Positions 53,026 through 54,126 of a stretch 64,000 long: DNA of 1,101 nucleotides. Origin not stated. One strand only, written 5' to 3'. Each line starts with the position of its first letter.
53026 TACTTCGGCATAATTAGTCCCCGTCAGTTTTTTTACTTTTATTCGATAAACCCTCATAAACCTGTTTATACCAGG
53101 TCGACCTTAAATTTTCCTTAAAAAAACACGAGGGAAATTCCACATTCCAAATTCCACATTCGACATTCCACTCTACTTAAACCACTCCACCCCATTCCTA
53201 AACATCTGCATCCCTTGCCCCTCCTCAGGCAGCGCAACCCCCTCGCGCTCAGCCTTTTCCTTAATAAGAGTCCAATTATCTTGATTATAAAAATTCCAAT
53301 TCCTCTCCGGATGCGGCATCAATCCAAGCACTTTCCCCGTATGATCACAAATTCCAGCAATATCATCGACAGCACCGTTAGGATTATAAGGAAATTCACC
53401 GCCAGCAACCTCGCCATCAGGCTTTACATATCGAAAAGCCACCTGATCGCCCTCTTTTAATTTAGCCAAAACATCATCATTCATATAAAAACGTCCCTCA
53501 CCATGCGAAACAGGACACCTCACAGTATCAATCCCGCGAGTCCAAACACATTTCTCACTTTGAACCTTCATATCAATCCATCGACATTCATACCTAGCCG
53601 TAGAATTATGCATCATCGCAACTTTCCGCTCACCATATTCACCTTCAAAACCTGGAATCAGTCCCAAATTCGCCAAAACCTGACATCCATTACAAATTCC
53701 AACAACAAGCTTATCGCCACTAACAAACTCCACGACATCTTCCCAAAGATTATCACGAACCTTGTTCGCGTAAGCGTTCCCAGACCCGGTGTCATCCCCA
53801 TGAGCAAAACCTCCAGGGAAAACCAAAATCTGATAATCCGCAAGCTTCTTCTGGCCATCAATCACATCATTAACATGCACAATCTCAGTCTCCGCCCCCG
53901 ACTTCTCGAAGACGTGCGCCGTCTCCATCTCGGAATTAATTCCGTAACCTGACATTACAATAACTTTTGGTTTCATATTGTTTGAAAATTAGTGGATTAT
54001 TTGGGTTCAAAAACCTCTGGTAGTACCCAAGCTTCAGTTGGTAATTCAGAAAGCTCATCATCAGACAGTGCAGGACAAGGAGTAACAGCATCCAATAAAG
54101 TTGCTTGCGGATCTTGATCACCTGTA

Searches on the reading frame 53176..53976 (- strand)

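Call 91: search_protein_families(library=pfam, proteins=[window:53176-53976:-], max_evalue=0.00001)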
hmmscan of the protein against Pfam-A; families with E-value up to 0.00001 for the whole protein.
window:53176-53976:- (267 aa): 1 family
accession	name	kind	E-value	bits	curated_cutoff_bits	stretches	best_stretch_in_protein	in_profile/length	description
PF13507.12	GATase_5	-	1.5e-83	280.3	27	1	2-266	1-260/260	CobB/CobQ-like glutamine amidotransferase domain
